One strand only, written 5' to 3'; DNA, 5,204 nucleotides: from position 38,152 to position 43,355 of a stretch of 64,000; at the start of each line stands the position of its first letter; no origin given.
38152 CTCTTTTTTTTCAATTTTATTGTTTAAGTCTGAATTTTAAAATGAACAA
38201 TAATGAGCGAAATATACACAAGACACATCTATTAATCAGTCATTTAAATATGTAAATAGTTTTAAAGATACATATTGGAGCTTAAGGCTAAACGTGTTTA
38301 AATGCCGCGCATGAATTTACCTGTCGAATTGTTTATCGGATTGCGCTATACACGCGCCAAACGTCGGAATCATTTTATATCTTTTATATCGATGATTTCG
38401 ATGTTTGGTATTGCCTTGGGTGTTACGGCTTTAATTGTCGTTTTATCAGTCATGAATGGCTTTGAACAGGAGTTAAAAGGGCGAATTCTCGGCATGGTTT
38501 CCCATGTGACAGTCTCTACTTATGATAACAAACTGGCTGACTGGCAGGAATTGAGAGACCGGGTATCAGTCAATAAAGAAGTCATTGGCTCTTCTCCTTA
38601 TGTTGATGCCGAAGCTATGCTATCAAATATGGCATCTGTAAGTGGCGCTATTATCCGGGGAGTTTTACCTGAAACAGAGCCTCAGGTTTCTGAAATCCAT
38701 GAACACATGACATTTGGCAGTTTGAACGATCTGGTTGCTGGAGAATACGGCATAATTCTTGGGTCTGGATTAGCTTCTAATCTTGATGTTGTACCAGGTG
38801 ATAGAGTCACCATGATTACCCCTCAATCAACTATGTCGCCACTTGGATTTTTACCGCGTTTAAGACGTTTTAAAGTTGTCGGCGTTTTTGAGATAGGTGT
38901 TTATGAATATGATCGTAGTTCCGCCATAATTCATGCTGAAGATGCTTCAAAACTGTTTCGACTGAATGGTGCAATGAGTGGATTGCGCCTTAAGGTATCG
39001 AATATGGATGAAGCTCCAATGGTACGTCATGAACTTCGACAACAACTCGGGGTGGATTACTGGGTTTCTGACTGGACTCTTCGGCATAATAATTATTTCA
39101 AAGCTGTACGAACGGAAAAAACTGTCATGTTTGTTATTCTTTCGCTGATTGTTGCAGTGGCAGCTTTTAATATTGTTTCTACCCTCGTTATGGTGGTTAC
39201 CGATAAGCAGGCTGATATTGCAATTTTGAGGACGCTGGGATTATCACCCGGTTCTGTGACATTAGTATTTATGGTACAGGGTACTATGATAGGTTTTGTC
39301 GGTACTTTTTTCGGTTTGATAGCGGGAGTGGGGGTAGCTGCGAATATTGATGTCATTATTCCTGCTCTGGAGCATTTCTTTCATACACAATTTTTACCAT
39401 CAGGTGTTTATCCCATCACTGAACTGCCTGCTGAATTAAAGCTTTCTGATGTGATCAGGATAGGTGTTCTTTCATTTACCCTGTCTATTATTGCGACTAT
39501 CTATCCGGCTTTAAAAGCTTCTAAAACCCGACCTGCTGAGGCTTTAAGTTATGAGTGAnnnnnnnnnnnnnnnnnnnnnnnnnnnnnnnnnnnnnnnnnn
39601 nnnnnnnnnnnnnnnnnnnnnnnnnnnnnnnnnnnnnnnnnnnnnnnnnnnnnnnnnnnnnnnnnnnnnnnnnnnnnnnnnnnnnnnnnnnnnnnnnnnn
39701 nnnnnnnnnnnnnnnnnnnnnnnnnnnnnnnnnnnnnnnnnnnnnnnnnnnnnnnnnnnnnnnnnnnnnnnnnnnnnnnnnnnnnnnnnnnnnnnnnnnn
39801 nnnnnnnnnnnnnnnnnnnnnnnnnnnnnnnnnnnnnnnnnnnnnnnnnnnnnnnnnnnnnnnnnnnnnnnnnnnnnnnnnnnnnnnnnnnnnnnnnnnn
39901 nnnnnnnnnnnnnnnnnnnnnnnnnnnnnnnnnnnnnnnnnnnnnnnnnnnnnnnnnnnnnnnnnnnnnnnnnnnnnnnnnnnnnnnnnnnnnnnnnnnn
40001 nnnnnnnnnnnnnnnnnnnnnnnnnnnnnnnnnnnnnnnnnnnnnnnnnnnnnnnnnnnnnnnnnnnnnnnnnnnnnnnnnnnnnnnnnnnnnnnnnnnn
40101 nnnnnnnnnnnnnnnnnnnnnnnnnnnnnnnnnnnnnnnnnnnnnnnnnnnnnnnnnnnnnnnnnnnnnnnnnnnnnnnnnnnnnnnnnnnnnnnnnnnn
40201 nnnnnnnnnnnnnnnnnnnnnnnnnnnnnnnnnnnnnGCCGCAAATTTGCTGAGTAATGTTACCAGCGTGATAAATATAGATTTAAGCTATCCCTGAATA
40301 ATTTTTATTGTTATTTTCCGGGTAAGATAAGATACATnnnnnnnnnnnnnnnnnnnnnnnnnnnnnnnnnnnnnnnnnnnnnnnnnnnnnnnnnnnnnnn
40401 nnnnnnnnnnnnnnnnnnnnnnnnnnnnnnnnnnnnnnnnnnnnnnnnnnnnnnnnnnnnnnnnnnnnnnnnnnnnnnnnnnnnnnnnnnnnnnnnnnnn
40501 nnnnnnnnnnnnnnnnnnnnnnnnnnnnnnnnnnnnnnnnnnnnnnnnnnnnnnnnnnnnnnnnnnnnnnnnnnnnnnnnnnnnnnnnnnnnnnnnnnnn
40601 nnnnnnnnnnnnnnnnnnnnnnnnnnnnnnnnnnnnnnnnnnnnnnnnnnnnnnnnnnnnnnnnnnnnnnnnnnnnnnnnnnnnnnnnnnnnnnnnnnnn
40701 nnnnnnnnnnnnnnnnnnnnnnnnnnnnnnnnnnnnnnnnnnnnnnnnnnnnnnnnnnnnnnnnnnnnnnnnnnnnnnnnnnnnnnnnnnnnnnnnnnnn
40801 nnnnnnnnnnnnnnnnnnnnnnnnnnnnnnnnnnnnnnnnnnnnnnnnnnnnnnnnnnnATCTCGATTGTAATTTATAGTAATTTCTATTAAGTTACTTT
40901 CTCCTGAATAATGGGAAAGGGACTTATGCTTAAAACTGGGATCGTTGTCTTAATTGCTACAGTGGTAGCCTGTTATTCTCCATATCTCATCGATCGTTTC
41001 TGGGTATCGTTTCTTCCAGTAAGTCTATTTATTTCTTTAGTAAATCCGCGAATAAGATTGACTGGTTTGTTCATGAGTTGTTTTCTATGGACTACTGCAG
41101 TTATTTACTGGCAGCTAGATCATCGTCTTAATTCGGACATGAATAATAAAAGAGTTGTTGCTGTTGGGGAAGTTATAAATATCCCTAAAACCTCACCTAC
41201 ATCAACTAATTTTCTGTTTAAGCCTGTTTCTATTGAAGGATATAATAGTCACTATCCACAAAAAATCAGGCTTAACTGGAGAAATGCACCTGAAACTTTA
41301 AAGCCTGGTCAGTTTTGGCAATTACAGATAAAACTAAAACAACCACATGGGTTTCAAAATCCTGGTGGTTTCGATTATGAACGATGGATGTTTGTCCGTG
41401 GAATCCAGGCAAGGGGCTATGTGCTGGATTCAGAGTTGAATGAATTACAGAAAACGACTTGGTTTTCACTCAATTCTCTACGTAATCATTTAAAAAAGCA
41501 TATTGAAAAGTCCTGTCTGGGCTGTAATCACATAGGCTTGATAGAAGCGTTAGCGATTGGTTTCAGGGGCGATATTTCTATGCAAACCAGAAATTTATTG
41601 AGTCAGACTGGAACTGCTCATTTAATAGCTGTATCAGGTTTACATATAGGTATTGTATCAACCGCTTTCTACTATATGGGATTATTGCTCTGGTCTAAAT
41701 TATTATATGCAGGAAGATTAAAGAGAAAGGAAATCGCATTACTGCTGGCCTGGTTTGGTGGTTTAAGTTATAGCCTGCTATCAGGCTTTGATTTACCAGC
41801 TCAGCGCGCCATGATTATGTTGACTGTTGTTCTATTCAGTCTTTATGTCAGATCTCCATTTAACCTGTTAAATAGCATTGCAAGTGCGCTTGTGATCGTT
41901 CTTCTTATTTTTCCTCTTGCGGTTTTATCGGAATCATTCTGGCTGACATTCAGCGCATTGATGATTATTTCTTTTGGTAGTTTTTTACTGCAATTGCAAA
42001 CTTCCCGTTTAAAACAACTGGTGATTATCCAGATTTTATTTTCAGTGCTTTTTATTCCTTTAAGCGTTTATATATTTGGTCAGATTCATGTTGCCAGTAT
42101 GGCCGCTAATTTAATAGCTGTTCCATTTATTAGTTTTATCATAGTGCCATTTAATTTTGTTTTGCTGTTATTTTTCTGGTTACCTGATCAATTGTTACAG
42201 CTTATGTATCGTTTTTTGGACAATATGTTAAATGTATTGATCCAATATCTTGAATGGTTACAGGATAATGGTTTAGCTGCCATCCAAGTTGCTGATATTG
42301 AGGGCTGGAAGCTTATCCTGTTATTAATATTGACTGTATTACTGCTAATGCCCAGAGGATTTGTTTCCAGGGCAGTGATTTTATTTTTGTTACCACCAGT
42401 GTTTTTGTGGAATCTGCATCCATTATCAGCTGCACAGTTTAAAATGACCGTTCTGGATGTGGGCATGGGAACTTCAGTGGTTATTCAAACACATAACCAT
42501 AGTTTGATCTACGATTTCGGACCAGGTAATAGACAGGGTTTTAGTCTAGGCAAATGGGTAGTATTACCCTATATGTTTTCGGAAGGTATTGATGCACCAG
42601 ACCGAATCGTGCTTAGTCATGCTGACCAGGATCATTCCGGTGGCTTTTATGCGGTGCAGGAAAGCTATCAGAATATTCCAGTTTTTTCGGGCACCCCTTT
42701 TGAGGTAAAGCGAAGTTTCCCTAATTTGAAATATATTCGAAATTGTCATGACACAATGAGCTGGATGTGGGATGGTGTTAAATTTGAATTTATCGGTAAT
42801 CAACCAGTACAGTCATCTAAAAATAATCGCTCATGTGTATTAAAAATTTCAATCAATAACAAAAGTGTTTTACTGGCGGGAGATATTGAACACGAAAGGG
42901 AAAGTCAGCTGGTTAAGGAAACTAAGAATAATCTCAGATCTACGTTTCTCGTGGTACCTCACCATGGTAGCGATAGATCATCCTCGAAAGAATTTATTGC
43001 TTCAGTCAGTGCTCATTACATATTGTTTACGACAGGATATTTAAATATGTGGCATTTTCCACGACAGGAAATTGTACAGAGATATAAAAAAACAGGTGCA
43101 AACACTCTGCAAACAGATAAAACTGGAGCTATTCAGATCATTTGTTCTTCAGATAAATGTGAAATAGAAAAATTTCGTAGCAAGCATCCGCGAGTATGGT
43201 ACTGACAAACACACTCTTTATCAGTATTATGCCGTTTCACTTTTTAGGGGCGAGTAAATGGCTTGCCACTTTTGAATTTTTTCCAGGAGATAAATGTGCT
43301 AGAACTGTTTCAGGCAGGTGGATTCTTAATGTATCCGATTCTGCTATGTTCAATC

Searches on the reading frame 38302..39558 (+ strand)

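Call 67: search_protein_families(library=ncbifam, proteins=[window:38302-39558:+], max_evalue=1e-10)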
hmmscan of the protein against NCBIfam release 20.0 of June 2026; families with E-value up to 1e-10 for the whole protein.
window:38302-39558:+ (418 aa): 4 families
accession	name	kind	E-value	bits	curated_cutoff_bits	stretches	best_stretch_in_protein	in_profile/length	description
TIGR02212.1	lolCE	equivalog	1.8e-149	498.2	362.45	1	7-418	1-411/411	lipoprotein-releasing ABC transporter permease subunit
NF008357.0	PRK11146.1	exception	1.2e-101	340.5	439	1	5-416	2-412/414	lipoprotein-releasing ABC transporter permease subunit LolE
TIGR02213.1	lolE_release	exception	2.1e-94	316.7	540.35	1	8-416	2-409/411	lipoprotein-releasing ABC transporter permease subunit LolE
NF008076.0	PRK10814.1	exception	2e-86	290.5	473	1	4-418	1-399/399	lipoprotein-releasing ABC transporter permease subunit LolC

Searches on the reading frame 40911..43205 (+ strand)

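Call 67: search_protein_families(library=ncbifam, proteins=[window:40911-43205:+], max_evalue=1e-10)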
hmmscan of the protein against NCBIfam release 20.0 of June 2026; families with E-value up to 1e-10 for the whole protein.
window:40911-43205:+ (764 aa): 5 families
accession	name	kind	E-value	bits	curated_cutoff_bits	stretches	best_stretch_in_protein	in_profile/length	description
NF008580.0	PRK11539.1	equivalog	2.5e-113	380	969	1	38-764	38-747/758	ComEC family protein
TIGR00361.1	ComEC_Rec2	equivalog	5.5e-109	365.1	190.05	1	118-739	48-663/663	DNA internalization-related competence protein ComEC/Rec2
TIGR00360.1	ComEC_N-term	subfamily_domain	4e-24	85.8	36.5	1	235-413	1-170/171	ComEC/Rec2-related protein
NF045979.1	ComEC_MAG0480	equivalog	9.4e-15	54.3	150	1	224-446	211-420/461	MAG0480 family ComEC-like protein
NF049846.1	blaAHM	exception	4.4e-14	52.1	590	0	635-741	191-291/304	AHM family subclass B3-like metallo-beta-lactamase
